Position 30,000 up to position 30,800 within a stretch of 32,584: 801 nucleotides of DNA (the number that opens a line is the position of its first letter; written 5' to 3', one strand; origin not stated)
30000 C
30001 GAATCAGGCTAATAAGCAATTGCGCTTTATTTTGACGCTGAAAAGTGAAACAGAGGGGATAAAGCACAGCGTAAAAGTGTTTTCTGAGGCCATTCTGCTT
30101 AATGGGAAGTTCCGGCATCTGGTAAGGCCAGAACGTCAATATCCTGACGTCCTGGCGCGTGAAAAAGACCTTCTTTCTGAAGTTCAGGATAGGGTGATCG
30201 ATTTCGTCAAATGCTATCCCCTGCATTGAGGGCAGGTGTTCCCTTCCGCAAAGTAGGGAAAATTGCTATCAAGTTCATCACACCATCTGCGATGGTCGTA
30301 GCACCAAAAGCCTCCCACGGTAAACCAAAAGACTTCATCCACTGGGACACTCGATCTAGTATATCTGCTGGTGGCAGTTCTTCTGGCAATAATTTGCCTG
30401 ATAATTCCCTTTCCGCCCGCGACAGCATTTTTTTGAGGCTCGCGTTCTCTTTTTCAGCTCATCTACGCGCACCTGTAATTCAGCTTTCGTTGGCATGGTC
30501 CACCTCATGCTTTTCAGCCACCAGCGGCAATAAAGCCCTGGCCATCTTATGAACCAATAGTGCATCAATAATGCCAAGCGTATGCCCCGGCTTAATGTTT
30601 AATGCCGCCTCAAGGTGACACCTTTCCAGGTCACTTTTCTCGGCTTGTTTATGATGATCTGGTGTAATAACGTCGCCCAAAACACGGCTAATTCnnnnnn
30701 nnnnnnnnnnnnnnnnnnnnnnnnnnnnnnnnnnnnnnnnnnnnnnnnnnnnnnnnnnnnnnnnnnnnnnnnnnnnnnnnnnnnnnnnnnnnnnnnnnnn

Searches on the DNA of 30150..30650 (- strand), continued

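Call 17: search_dna_similar(query=window:30150-30650:-, collection=plasmids, mode=near, max_rows=25)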
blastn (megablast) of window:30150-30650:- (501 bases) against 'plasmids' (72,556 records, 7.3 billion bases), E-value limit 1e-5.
Records with a match: 359; places in all: 364; records where one place covers at least 80% of the query: 125.
Best place of each record, by identity: >=99% 48; 95-99% 165; 90-95% 122; 80-90% 24.
By first word of the organism name: Escherichia 297; Salmonella 50; Shigella 8; Klebsiella 4.
By predicted mobility (MOB-suite, as given by PLSDB): non-mobilizable 333; mobilizable 19; conjugative 7.
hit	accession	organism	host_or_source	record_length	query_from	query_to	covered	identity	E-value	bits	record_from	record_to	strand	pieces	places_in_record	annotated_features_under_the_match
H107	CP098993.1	Escherichia coli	culture,Pooled faeces sample collected ...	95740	1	501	100%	99.8%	0e+0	920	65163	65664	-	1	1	hypothetical protein (x2)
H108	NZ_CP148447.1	Escherichia coli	Chicken,single cell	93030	1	501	100%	99.8%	0e+0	920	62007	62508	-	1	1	hypothetical protein (x2)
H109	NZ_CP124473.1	Escherichia coli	wastewater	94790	1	501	100%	99.8%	0e+0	920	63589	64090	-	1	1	hypothetical protein (x2)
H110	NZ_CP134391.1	Escherichia coli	Homo sapiens,feces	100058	1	501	100%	99.8%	0e+0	920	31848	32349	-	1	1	hypothetical protein (x2)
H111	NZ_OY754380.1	Escherichia coli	hen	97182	1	501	100%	99.8%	0e+0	920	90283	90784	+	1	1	hypothetical protein (x2)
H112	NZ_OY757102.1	Escherichia coli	-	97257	1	501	100%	99.8%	0e+0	920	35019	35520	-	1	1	hypothetical protein (x2)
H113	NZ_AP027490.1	Escherichia coli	-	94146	1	501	100%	99.6%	0e+0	915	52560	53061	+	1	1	hypothetical protein (x2)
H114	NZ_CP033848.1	Escherichia coli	Homo sapiens,UCC isolate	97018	1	501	100%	99.2%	0e+0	905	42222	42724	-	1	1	antitoxin PHD | hypothetical protein (x2)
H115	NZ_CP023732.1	Escherichia coli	cucumber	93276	1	501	100%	97.8%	0e+0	867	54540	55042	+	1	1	hypothetical protein (x3)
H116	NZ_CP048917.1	Escherichia coli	Homo sapiens,ascitic fluid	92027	1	501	100%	97.8%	0e+0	867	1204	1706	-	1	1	hypothetical protein (x3)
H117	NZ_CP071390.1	Salmonella enterica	food additive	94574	1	501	100%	97.8%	0e+0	867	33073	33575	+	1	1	hypothetical protein (x3)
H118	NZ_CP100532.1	Escherichia coli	Gallus gallus domesticus,whole ...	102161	1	501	100%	97.8%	0e+0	867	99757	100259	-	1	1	hypothetical protein (x3)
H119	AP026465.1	Escherichia coli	whole organism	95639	1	501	100%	97.8%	0e+0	867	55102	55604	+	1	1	hypothetical protein (x3)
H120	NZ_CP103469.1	Escherichia coli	Homo sapiens,blood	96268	1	501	100%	97.8%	0e+0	867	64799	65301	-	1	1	hypothetical protein (x3)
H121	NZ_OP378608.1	Escherichia coli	-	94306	1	501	100%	97.8%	0e+0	867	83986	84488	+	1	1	hypothetical protein (x3)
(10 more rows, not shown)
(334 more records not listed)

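Call 62: search_dna_similar(query=window:30262-30350:-, collection=ecoli_genomes, mode=near, max_rows=15)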
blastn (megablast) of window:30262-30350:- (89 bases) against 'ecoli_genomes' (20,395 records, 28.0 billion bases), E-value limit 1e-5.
Records with a match: 141; places in all: 142; records where one place covers at least 80% of the query: 141.
Genomes with a match: 139 of 5426; with a place that covers at least 80% of the query: 139. Places per genome that has any: lowest 1, median 1, highest 2. On chromosomes: 3 places; on plasmids: 139.
Best place of each record, by identity: 95-99% 40; 90-95% 64; 80-90% 37.
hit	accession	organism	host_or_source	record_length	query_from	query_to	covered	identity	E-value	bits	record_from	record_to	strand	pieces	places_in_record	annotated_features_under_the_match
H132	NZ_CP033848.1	Escherichia coli strain FDAARGOS_497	Homo sapiens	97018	1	89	100%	98.9%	1e-36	159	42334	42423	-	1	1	antitoxin PHD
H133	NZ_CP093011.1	Escherichia coli strain 131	Homo sapiens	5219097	1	89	100%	98.9%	1e-36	159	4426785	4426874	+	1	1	none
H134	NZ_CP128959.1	Escherichia coli strain TUM2330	missing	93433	1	89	100%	98.9%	1e-36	159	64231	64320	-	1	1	none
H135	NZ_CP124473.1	Escherichia coli strain AVS0973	wastewater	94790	1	89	100%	98.9%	1e-36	159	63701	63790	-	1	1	none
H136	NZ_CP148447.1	Escherichia coli strain Z1323CEC0010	Chicken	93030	1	89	100%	98.9%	1e-36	159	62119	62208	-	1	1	none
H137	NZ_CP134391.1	Escherichia coli strain TUM10828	Homo sapiens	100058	1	89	100%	98.9%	1e-36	159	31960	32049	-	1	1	none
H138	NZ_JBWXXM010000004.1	Escherichia coli strain GPEC128-620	chicken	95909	1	89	100%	98.9%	1e-36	159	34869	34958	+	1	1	none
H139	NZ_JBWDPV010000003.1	Escherichia coli strain HCP5S3_I2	Sus scrofa domesticus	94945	1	89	100%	98.9%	1e-36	159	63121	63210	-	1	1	none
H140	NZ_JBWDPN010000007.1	Escherichia coli strain LCP30S3_I5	Sus scrofa domesticus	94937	1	89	100%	98.9%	1e-36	159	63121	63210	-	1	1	none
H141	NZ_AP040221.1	Escherichia coli strain NR329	Homo sapiens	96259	1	89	100%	98.9%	1e-36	159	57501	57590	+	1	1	none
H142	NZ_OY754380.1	Escherichia coli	-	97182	1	89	100%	98.9%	1e-36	159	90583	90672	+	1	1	none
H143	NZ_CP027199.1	Escherichia coli strain WCHEC025943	Sewage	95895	1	89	100%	97.8%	6e-35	154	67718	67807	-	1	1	none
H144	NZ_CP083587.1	Escherichia coli strain ECNB21-M121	meat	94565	1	89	100%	97.8%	6e-35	154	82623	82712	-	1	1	none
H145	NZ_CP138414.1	Escherichia coli strain 50EVA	Homo sapiens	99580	1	89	100%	97.8%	6e-35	154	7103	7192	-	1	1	none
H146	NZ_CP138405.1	Escherichia coli strain 64EVA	Homo sapiens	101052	1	89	100%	97.8%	6e-35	154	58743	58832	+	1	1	none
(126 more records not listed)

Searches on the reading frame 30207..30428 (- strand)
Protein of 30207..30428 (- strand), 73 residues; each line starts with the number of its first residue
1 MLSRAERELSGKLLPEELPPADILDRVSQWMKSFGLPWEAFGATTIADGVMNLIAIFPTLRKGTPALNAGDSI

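Call 28: find_encoding_contigs(protein=window:30207-30428:-, flank=3000, max_places=8)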
Protein window:30207-30428:- (73 aa): 24 contigs read that carry it; 8 places shown.
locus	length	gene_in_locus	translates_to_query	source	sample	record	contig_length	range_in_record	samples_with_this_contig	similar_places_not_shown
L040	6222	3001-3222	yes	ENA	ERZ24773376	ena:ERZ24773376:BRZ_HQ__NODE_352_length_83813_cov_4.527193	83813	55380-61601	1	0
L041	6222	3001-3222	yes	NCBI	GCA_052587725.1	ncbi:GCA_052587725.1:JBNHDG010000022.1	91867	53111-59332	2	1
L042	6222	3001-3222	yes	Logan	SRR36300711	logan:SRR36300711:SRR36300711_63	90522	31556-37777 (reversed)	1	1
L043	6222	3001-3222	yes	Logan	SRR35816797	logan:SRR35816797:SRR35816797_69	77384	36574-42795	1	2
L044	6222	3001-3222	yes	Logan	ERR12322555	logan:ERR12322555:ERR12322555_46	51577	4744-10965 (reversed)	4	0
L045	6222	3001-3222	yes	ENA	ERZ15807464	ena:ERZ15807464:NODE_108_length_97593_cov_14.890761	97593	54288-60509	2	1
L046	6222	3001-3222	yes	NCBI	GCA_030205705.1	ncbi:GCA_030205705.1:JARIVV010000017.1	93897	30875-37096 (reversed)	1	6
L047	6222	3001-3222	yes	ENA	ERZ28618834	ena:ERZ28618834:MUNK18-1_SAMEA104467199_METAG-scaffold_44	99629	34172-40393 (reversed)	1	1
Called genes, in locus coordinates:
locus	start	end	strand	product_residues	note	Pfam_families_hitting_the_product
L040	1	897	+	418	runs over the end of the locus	PF04448:DUF551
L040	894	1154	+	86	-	-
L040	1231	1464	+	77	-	-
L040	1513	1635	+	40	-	-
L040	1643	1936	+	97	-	-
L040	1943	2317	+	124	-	-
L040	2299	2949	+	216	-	-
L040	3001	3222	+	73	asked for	-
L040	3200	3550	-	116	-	-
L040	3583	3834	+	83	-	PF06440:DNA_pol3_theta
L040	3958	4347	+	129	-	PF00717:Peptidase_S24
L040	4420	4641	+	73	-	PF02604:PhdYeFM_antitox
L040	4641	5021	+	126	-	PF02661:Fic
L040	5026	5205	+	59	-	-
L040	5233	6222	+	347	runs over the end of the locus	PF06147:DUF968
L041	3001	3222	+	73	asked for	-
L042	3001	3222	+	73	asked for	-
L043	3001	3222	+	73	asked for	-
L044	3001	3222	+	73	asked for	-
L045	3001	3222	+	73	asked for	-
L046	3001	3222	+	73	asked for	-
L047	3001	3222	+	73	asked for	-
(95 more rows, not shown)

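Call 39: list_cluster_members(proteins=[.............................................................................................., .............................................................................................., window:30210-30428:-, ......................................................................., window:30359-30496:-, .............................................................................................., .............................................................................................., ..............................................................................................])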
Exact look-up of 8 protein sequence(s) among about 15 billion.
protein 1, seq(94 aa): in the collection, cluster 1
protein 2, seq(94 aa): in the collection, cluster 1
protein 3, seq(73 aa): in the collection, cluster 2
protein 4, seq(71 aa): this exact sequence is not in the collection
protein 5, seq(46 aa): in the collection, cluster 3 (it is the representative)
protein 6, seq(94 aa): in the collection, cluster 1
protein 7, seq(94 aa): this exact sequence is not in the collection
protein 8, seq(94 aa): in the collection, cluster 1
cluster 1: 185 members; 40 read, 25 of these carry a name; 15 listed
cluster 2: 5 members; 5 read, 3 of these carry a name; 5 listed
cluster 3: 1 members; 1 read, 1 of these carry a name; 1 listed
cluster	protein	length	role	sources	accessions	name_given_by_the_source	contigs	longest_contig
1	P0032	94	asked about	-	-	TPA: antitoxin PHD [Escherichia coli] | hypothetical protein | Antitoxin PHD n=13 Tax=Enterobacteriaceae TaxID=543 RepID=A0A1D7QAB0_ECOLX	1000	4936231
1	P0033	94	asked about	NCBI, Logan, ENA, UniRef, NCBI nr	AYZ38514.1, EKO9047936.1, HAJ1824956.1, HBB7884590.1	antitoxin PHD (plasmid) [Escherichia coli] | antitoxin PHD n=1 Tax=Escherichia coli TaxID=562 RepID=UPI000F4D3181 | antitoxin PHD [Escherichia coli]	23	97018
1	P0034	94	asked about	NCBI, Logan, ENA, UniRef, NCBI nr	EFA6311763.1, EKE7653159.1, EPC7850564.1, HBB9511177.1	TPA: antitoxin PHD [Escherichia coli] | antitoxin PHD n=1 Tax=Escherichia coli TaxID=562 RepID=UPI001822A106 | antitoxin PHD [Escherichia coli]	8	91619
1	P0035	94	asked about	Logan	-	-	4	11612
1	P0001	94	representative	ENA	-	-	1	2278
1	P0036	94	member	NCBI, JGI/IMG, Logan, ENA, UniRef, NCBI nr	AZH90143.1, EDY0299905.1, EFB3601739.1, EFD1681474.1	TPA: antitoxin PHD [Escherichia coli] | hypothetical protein n=1 Tax=Enterobacteriaceae TaxID=543 RepID=UPI0003BAEE93 | hypothetical protein [Escherichia coli]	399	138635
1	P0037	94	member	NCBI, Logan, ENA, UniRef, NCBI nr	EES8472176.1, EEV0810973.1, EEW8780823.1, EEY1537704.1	antitoxin PHD [Escherichia coli] | antitoxin PHD n=1 Tax=Escherichia coli TaxID=562 RepID=UPI000B7EB5CA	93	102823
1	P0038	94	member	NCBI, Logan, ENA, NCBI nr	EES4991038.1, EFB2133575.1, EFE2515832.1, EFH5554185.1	TPA: antitoxin PHD [Escherichia coli] | antitoxin PHD [Escherichia coli]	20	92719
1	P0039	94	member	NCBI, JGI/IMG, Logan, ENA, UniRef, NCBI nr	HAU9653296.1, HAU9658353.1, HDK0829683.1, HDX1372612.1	TPA: antitoxin PHD [Escherichia coli] | hypothetical protein | antitoxin PHD n=1 Tax=Escherichia coli TaxID=562 RepID=UPI00111A1514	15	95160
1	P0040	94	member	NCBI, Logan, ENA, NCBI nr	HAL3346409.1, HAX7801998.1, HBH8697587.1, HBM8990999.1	TPA: antitoxin PHD [Escherichia coli] | antitoxin PHD [Escherichia coli]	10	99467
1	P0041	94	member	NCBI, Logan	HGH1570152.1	TPA: antitoxin PHD [Salmonella enterica]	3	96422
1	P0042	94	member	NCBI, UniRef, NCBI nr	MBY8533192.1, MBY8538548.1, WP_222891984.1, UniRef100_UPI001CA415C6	antitoxin PHD [Escherichia coli] | antitoxin PHD n=1 Tax=Escherichia coli TaxID=562 RepID=UPI001CA415C6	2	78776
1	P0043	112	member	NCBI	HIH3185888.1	TPA: hypothetical protein ACYQKW_004445, partial [Escherichia coli]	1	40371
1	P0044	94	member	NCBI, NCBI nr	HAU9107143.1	TPA: antitoxin PHD [Escherichia coli] | antitoxin PHD [Escherichia coli]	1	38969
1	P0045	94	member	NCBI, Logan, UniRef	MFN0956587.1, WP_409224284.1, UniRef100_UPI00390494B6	antitoxin PHD [Escherichia coli] | antitoxin PHD n=1 Tax=Escherichia coli TaxID=562 RepID=UPI00390494B6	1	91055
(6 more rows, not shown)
